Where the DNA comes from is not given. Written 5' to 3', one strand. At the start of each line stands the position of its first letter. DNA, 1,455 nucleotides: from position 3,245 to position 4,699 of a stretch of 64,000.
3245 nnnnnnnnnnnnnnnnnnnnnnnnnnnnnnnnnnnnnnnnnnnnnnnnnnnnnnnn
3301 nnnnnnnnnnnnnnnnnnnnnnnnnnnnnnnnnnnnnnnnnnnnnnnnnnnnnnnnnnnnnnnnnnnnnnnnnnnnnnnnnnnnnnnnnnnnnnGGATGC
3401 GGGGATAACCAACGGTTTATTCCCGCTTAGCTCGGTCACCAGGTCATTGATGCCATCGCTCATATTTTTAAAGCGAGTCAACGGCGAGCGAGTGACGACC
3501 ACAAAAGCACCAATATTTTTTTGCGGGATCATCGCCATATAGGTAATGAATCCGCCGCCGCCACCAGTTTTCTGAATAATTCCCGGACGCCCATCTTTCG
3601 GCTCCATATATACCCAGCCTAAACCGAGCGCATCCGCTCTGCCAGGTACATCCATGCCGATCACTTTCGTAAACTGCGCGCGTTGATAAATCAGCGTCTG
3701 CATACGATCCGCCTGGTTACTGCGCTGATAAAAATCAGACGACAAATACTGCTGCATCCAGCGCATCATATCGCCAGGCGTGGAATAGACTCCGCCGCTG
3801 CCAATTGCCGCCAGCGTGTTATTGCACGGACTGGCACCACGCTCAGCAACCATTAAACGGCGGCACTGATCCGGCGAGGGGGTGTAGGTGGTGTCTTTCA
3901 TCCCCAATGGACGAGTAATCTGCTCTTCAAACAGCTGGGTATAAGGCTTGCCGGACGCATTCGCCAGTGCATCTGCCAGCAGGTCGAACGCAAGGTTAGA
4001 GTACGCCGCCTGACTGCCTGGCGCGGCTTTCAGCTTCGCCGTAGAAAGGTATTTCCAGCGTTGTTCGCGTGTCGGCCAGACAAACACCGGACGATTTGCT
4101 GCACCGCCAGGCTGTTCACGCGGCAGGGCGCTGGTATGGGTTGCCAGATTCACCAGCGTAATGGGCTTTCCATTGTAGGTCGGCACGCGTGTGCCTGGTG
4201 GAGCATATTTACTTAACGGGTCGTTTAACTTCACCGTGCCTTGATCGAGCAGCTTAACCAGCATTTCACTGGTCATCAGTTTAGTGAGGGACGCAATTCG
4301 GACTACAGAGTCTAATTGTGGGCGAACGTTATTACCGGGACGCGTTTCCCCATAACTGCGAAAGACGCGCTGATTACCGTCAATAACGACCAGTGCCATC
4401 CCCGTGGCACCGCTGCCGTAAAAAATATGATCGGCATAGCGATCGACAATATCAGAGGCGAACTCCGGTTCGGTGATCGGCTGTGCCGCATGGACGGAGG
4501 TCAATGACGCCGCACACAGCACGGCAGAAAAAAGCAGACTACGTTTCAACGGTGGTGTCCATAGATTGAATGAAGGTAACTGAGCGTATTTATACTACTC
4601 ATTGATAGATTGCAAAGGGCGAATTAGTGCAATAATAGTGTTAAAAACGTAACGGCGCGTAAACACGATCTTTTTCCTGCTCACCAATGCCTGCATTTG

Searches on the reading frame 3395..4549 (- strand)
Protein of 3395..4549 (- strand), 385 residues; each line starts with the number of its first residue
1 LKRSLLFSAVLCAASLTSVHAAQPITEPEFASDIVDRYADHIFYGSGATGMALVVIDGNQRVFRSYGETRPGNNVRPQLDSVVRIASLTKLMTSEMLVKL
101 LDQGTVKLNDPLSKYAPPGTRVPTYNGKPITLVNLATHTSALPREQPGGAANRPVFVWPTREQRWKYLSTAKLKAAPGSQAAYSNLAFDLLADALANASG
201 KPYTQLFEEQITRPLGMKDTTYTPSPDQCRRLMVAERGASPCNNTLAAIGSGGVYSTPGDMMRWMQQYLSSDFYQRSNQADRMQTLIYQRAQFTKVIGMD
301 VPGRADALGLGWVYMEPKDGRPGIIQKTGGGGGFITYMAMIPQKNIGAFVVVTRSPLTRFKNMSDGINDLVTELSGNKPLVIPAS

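Call 4: search_protein_families(library=pfam, proteins=[window:3395-4549:-])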
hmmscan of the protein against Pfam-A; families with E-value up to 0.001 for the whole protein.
window:3395-4549:- (385 aa): 1 family
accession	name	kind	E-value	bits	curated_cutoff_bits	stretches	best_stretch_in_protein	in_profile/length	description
PF00144.29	Beta-lactamase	-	7.2e-69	232.9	27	1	46-358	12-314/329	Beta-lactamase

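Call 20: find_encoding_contigs(protein=window:3395-4549:-, flank=10000, max_places=8)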
Protein seq(385 aa) (385 aa): 24 contigs read that carry it; 2 places shown.
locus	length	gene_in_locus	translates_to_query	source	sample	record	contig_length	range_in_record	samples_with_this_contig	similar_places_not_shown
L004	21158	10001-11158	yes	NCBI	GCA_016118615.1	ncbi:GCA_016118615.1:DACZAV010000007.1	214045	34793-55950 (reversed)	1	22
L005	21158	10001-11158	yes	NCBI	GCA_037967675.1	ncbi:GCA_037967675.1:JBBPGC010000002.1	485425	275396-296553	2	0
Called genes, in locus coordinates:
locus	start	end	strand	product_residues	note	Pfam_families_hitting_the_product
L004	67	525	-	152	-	PF02639:DUF188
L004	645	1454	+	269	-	PF03446:NAD_binding_2, PF03807:F420_oxidored, PF14748:P5CR_dimer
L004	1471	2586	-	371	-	PF05230:MASE2, PF00990:GGDEF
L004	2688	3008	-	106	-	PF07769:PsiF_repeat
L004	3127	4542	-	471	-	PF00245:Alk_phosphatase, PF01676:Metalloenzyme (weak), PF00245:Alk_phosphatase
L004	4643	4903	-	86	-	PF10796:Anti-adapt_IraP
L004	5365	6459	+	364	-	PF01820:Dala_Dala_lig_N, PF02222:ATP-grasp, PF07478:Dala_Dala_lig_C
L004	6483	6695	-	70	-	PF10953:DUF2754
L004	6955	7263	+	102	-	PF10954:DUF2755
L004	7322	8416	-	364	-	PF07759:DUF1615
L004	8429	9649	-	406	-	PF06472:ABC_membrane_2, PF05992:SbmA_BacA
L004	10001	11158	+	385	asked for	PF00144:Beta-lactamase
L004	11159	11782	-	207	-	PF15977:HTH_46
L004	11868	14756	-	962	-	PF03797:Autotransporter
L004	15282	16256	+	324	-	PF00490:ALAD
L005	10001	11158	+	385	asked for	PF00144:Beta-lactamase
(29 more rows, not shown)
